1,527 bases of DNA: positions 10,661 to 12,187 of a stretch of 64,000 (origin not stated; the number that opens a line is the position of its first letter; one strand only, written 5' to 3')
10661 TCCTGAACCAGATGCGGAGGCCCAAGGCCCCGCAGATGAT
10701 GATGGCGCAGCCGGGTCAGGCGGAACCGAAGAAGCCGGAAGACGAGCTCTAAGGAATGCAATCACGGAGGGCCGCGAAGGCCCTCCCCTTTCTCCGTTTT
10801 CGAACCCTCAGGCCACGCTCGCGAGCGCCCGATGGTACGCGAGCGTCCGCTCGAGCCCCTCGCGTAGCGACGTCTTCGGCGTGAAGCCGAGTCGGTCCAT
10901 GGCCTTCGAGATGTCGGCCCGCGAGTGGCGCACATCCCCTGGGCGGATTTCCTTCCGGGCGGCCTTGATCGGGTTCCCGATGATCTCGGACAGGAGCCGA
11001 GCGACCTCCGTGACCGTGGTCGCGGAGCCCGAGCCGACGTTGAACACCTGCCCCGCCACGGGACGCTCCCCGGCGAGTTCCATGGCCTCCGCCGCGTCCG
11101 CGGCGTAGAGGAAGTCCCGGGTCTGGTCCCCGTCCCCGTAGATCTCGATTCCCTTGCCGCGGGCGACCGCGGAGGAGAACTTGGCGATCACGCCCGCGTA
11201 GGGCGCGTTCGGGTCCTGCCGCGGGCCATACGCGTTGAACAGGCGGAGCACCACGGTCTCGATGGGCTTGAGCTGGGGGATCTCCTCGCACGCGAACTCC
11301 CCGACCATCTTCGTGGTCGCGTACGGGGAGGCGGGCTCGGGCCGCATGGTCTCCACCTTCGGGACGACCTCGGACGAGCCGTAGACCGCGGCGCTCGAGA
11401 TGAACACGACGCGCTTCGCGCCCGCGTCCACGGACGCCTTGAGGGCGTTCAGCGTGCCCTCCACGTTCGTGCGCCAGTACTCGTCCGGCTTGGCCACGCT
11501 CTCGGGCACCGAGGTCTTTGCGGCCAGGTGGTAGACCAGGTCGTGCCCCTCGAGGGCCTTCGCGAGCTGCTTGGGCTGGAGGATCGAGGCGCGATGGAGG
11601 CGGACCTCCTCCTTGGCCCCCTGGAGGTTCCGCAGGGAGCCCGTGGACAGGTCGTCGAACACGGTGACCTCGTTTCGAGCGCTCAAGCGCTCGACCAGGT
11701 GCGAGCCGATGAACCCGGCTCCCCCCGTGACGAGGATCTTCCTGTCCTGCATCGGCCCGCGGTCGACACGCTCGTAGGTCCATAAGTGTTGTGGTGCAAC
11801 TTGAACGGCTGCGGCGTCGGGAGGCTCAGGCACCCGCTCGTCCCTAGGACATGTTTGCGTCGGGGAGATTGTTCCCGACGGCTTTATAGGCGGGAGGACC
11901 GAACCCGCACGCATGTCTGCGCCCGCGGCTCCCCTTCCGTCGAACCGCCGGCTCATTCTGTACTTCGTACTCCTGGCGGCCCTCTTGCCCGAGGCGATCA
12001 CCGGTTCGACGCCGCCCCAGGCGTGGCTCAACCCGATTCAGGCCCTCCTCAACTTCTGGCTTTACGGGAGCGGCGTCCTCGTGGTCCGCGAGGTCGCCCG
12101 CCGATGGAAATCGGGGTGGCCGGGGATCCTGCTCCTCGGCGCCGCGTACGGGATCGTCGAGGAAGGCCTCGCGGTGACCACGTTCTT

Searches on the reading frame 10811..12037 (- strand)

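Call 93: search_protein_families(library=pfam, proteins=[window:10811-12037:-], max_evalue=0.00001)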
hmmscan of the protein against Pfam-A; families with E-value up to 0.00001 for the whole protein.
window:10811-12037:- (409 aa): 7 families
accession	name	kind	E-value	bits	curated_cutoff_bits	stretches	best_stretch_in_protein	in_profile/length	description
PF01370.27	Epimerase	-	5.3e-60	203.2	20.9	1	101-335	1-240/240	NAD dependent epimerase/dehydratase family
PF16363.11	GDP_Man_Dehyd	-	1.3e-57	196.2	27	1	102-398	1-332/332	GDP-mannose 4,6 dehydratase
PF01073.25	3Beta_HSD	-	6.7e-24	84.8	22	1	102-322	1-228/280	3-beta hydroxysteroid dehydrogenase/isomerase family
PF02719.21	Polysacc_synt_2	-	1.3e-18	67.7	20.2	1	101-365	1-259/293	Polysaccharide biosynthesis protein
PF04321.23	RmlD_sub_bind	-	3.6e-14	53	27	1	100-366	2-247/287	RmlD substrate binding domain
PF13460.12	NAD_binding_10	-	7.3e-12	46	27.2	1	105-229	1-110/184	NAD(P)H-binding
PF07993.18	NAD_binding_4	-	7.5e-12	45.4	20.1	1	153-287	77-219/258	Male sterility protein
